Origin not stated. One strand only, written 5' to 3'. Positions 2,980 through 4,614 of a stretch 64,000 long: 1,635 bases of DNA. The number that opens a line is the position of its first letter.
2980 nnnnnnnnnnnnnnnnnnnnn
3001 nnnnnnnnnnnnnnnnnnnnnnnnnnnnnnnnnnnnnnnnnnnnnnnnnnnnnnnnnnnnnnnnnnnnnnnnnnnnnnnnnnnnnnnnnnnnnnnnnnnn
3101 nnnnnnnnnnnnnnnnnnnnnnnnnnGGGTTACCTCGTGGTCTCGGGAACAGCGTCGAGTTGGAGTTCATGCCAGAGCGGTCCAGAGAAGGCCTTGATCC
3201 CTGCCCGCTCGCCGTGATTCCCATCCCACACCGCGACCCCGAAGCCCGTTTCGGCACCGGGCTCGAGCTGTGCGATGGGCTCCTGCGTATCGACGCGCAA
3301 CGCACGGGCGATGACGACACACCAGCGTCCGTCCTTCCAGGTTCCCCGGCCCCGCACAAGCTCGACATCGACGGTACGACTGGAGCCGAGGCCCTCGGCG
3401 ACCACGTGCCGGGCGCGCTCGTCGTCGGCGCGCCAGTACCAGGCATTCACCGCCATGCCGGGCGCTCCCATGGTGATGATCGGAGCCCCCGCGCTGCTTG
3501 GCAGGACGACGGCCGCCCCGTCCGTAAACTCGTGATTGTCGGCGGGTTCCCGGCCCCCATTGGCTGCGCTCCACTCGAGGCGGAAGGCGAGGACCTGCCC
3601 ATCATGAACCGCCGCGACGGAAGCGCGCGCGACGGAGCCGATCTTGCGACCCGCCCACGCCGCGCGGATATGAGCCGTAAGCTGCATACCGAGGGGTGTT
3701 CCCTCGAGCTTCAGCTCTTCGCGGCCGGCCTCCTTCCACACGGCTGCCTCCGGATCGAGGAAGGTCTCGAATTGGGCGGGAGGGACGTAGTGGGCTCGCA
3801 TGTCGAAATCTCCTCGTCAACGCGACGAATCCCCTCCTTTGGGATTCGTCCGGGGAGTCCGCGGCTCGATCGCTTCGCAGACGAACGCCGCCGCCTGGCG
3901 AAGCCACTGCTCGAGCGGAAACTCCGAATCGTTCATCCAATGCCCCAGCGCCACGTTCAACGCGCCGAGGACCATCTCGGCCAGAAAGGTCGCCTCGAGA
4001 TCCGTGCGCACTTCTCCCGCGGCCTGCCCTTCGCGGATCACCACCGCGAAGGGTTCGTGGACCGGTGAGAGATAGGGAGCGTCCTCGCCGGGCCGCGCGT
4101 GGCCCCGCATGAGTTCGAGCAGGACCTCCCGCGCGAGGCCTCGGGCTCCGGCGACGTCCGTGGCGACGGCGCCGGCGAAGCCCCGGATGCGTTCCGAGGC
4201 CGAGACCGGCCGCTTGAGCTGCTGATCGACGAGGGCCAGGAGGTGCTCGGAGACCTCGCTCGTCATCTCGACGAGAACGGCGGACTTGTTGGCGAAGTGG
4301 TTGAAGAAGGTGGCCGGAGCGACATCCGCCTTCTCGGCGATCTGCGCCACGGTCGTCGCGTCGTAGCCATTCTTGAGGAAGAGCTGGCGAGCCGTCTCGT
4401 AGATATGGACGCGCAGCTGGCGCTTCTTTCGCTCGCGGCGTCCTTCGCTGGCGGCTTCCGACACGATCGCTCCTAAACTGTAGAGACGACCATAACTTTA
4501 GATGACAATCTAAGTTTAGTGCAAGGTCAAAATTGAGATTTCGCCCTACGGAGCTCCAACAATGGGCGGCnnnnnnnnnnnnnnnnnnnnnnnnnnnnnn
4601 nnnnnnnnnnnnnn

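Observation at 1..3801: Three catalytic alpha paralogs but a single beta/gamma electron-transfer pair in 64 kb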

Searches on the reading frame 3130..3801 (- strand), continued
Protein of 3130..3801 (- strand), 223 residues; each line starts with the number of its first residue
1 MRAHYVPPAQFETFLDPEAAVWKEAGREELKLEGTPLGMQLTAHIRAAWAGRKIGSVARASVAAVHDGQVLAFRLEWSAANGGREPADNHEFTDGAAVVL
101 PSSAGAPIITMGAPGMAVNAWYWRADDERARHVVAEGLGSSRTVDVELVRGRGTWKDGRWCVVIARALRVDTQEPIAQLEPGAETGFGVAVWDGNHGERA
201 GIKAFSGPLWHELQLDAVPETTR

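Call 37: search_protein_families(library=ncbifam, proteins=[L082:10001-12898:+, L082:12898-15855:+, L082:16720-19599:-, window:3130-3801:-, L082:15855-16538:+, L082:19660-20748:-], max_evalue=0.00001)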
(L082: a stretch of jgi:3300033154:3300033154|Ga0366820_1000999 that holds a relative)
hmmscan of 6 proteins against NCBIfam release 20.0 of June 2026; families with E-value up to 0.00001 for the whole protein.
L082:10001-12898:+ (966 aa): 23 families
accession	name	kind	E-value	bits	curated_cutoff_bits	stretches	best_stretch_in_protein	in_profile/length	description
TIGR03479.1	DMSO_red_II_alp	subfamily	6.9e-279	927.8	984.75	1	13-964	1-913/913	molybdopterin-dependent oxidoreductase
NF042978.1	EthbenzDh_ebdA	equivalog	2.9e-207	690.6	2000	1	12-963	20-974/977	ethylbenzene dehydrogenase subunit alpha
TIGR01580.1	narG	equivalog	2.1e-79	267.4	1084.15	4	146-340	152-359/1235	nitrate reductase subunit alpha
TIGR02166.1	dmsA_ynfE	subfamily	5.3e-60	203.4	777.7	2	68-319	42-296/794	DMSO/selenate family reductase complex A subunit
TIGR01591.1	Fdh-alpha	equivalog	2.1e-47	161.6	666.25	3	83-322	8-238/672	formate dehydrogenase subunit alpha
NF041884.1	selenate_YnfF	exception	6.3e-46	156.7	1650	2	67-319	42-296/798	selenate/tellurate reductase subunit YnfF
NF041885.1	selenate_YnfE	exception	5.9e-44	150.1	1675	2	64-319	42-303/805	selenate/tellurate reductase subunit YnfE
NF011566.1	PRK14990.1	exception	3.9e-43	147.5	1600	2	68-319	56-316/814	dimethylsulfoxide reductase subunit A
NF012032.0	PRK15488.1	equivalog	1.7e-34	119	694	1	107-320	70-279/759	thiosulfate reductase PhsA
TIGR00509.1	bisC_fam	subfamily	1.1e-33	116.5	1017.55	2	595-723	414-537/772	molybdopterin guanine dinucleotide-containing S/N-oxide reductase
NF047855.1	AssmNtatRedNasC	equivalog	3.2e-32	111.7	1100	1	104-323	46-264/708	assimilatory nitrate reductase catalytic subunit NasC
NF041513.1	formate_DH_Act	exception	2.1e-22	78.8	1400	1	222-476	195-472/1067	formate dehydrogenase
TIGR01553.1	formate-DH-alph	equivalog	2.2e-22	78.7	814.2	1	118-472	87-439/1009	formate dehydrogenase-N subunit alpha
NF011567.1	PRK14991.1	equivalog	8.1e-22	76.8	1750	2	119-165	140-186/1022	tetrathionate reductase subunit TtrA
NF011682.0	PRK15102.1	equivalog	3.9e-21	74.9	909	1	593-694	470-572/829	trimethylamine-N-oxide reductase TorA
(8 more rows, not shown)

L082:12898-15855:+ (986 aa): 23 families
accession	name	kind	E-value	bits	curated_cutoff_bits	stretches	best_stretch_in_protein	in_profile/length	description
TIGR03479.1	DMSO_red_II_alp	subfamily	7.5e-276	917.7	984.75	1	11-966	1-913/913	molybdopterin-dependent oxidoreductase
NF042978.1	EthbenzDh_ebdA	equivalog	8.7e-183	609.6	2000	1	11-964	21-973/977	ethylbenzene dehydrogenase subunit alpha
TIGR01580.1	narG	equivalog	2.9e-95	320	1084.15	4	148-346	152-362/1235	nitrate reductase subunit alpha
TIGR02166.1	dmsA_ynfE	subfamily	5.6e-57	193.3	777.7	3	74-321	44-295/794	DMSO/selenate family reductase complex A subunit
TIGR01591.1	Fdh-alpha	equivalog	2.5e-48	164.7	666.25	3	83-325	6-238/672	formate dehydrogenase subunit alpha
NF012032.0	PRK15488.1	equivalog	6.1e-45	153.5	694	3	119-323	80-279/759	thiosulfate reductase PhsA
NF041885.1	selenate_YnfE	exception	1.7e-43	148.5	1675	3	70-321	45-302/805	selenate/tellurate reductase subunit YnfE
NF041884.1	selenate_YnfF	exception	3.3e-42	144.4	1650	3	71-320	43-294/798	selenate/tellurate reductase subunit YnfF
NF011566.1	PRK14990.1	exception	1.5e-41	142.3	1600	3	80-321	64-315/814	dimethylsulfoxide reductase subunit A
TIGR00509.1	bisC_fam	subfamily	1.8e-36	125.7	1017.55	3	594-691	415-512/772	molybdopterin guanine dinucleotide-containing S/N-oxide reductase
NF047855.1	AssmNtatRedNasC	equivalog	1.7e-29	102.7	1100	2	105-326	45-264/708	assimilatory nitrate reductase catalytic subunit NasC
NF011682.0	PRK15102.1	equivalog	1.4e-28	99.5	909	3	593-690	472-569/829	trimethylamine-N-oxide reductase TorA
TIGR02164.1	torA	equivalog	2.5e-26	92.1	1465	2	594-690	469-565/824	trimethylamine-N-oxide reductase TorA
TIGR01553.1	formate-DH-alph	equivalog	4.4e-26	90.9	814.2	2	242-334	221-313/1009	formate dehydrogenase-N subunit alpha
NF041513.1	formate_DH_Act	exception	3.8e-24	84.6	1400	1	237-485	207-469/1067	formate dehydrogenase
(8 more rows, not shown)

L082:16720-19599:- (959 aa): 23 families
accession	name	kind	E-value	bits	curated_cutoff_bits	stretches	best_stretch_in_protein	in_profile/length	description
TIGR03479.1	DMSO_red_II_alp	subfamily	6.5e-279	927.9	984.75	1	7-955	1-913/913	molybdopterin-dependent oxidoreductase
NF042978.1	EthbenzDh_ebdA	equivalog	2.2e-204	681.1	2000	1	6-957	20-977/977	ethylbenzene dehydrogenase subunit alpha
TIGR01580.1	narG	equivalog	4e-78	263.2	1084.15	4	49-135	29-114/1235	nitrate reductase subunit alpha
TIGR02166.1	dmsA_ynfE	subfamily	2.1e-60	204.7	777.7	2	62-314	42-296/794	DMSO/selenate family reductase complex A subunit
TIGR01591.1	Fdh-alpha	equivalog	8.1e-51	172.9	666.25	3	73-317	6-238/672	formate dehydrogenase subunit alpha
NF012032.0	PRK15488.1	equivalog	6.6e-49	166.6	694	2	97-315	67-279/759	thiosulfate reductase PhsA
NF041885.1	selenate_YnfE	exception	3e-40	137.8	1675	2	60-313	44-302/805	selenate/tellurate reductase subunit YnfE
NF041884.1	selenate_YnfF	exception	1.2e-39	135.9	1650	2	59-313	40-295/798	selenate/tellurate reductase subunit YnfF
NF011566.1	PRK14990.1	exception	2e-39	135.3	1600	2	59-313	53-315/814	dimethylsulfoxide reductase subunit A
NF047855.1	AssmNtatRedNasC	equivalog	4.6e-31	107.8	1100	1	93-318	42-264/708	assimilatory nitrate reductase catalytic subunit NasC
TIGR00509.1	bisC_fam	subfamily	3e-30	105.1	1017.55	3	586-683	415-512/772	molybdopterin guanine dinucleotide-containing S/N-oxide reductase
TIGR01553.1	formate-DH-alph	equivalog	3.4e-26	91.3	814.2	1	92-471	71-443/1009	formate dehydrogenase-N subunit alpha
NF011682.0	PRK15102.1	equivalog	1.3e-20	73.2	909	1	822-900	680-760/829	trimethylamine-N-oxide reductase TorA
NF041513.1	formate_DH_Act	exception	2.6e-20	71.9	1400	1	50-471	28-472/1067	formate dehydrogenase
NF041783.2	mnquin_red_QrcB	equivalog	4.9e-19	68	440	1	36-305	14-280/695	menaquinone reductase molybdopterin-binding-like subunit QrcB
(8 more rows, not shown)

window:3130-3801:- (223 aa): 2 families
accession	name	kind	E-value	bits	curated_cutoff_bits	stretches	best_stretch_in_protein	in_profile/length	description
TIGR03477.1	DMSO_red_II_gam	subfamily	4.1e-40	137.3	169.85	1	12-211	10-202/206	DMSO reductase family type II enzyme, heme b subunit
NF042980.1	EthbenzDh_ebdC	equivalog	1.2e-38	132.8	400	1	3-208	3-206/214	ethylbenzene dehydrogenase subunit gamma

L082:15855-16538:+ (228 aa): 3 families
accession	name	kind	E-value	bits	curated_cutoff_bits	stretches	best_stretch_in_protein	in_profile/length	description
TIGR03482.1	DMSO_red_II_cha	subfamily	1.2e-46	159.3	152.3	1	26-222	1-193/197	DMSO reductase family type II enzyme chaperone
NF042981.1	EthbenzDh_ebdD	equivalog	4e-29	101.9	360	1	20-216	12-210/222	ethylbenzene dehydrogenase subunit delta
NF003442.0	PRK04976.1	equivalog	4.5e-06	26.7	132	1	85-219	75-206/211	molecular chaperone TorD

L082:19660-20748:- (362 aa): 0 families

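Call 70: search_protein_families(library=pfam, proteins=[L084:3-1397:+, L084:1394-1882:-], max_evalue=0.01)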
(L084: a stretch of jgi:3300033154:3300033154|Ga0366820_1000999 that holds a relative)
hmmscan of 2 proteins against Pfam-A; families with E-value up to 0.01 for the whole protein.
L084:3-1397:+ (464 aa): 3 families
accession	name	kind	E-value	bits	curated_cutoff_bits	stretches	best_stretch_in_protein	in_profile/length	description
PF04055.27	Radical_SAM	-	1.4e-23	84.3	29.5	1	61-234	1-165/166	Radical SAM superfamily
PF06969.22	HemN_C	-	4.3e-08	33.5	24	1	370-438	2-67/67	HemN C-terminal domain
PF25213.1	HVO_A0261_N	-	0.00039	20.7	35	1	409-443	41-75/86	HVO_A0261 N-terminal domain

L084:1394-1882:- (162 aa): 0 families

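Call 76: find_encoding_contigs(protein=P0042, flank=10000, max_places=2)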
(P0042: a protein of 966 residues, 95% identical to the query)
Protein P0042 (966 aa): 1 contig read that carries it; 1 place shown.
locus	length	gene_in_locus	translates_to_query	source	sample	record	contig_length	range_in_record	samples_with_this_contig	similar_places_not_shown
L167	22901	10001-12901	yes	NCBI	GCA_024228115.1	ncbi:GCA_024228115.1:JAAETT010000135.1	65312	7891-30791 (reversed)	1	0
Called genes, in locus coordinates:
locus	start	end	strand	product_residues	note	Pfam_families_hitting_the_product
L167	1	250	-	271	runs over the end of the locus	PF01012:ETF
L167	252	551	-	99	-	-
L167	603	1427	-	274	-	PF00378:ECH_1, PF16113:ECH_2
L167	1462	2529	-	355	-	PF00296:Bac_luciferase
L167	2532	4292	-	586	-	PF00890:FAD_binding_2, PF12831:FAD_oxidored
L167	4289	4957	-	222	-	PF00440:TetR_N, PF17932:TetR_C_24, PF17938:TetR_C_29 (weak)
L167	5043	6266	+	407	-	PF02515:CoA_transf_3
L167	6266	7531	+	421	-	PF02515:CoA_transf_3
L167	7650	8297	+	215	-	PF00440:TetR_N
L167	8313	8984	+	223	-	PF09459:EB_dh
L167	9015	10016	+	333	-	PF12797:Fer4_2 (faint), PF12837:Fer4_6 (faint), PF13237:Fer4_10 (weak), PF13247:Fer4_11, PF12838:Fer4_7 (weak)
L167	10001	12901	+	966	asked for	PF00384:Molybdopterin, PF01568:Molydop_binding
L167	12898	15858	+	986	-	PF00384:Molybdopterin, PF01568:Molydop_binding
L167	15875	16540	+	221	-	PF02613:Nitrate_red_del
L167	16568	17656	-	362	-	PF13409:GST_N_2 (weak), PF13417:GST_N_3 (weak), PF17172:GST_N_4 (faint), PF00043:GST_C (weak), PF13410:GST_C_2 (weak)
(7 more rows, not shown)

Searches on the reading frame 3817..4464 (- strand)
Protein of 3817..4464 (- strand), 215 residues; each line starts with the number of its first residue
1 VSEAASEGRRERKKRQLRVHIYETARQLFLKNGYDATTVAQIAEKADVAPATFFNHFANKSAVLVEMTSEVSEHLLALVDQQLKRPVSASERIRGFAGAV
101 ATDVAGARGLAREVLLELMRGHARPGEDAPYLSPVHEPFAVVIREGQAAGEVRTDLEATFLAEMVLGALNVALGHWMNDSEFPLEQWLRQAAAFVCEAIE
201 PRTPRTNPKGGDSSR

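Call 10: search_protein_families(library=pfam, proteins=[window:3817-4464:-], max_evalue=0.01)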
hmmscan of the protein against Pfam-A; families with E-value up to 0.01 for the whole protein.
window:3817-4464:- (215 aa): 5 families
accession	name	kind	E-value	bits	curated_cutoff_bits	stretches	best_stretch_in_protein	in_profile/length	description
PF00440.29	TetR_N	-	9.1e-15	54.6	24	1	21-67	1-47/47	Bacterial regulatory proteins, tetR family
PF08359.16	TetR_C_4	-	0.00025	21.7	21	1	142-190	76-125/133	YsiA-like protein, C-terminal region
PF16859.10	TetR_C_11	-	0.00099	19.9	32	1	96-169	14-90/113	Tetracyclin repressor-like, C-terminal domain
PF17754.6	TetR_C_14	-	0.0031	17.9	22.7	1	150-198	62-110/112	MftR C-terminal domain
PF21597.2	TetR_C_43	-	0.0084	16.7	27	0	97-167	10-77/105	Transcriptional regulator SbtR-like, C-terminal domain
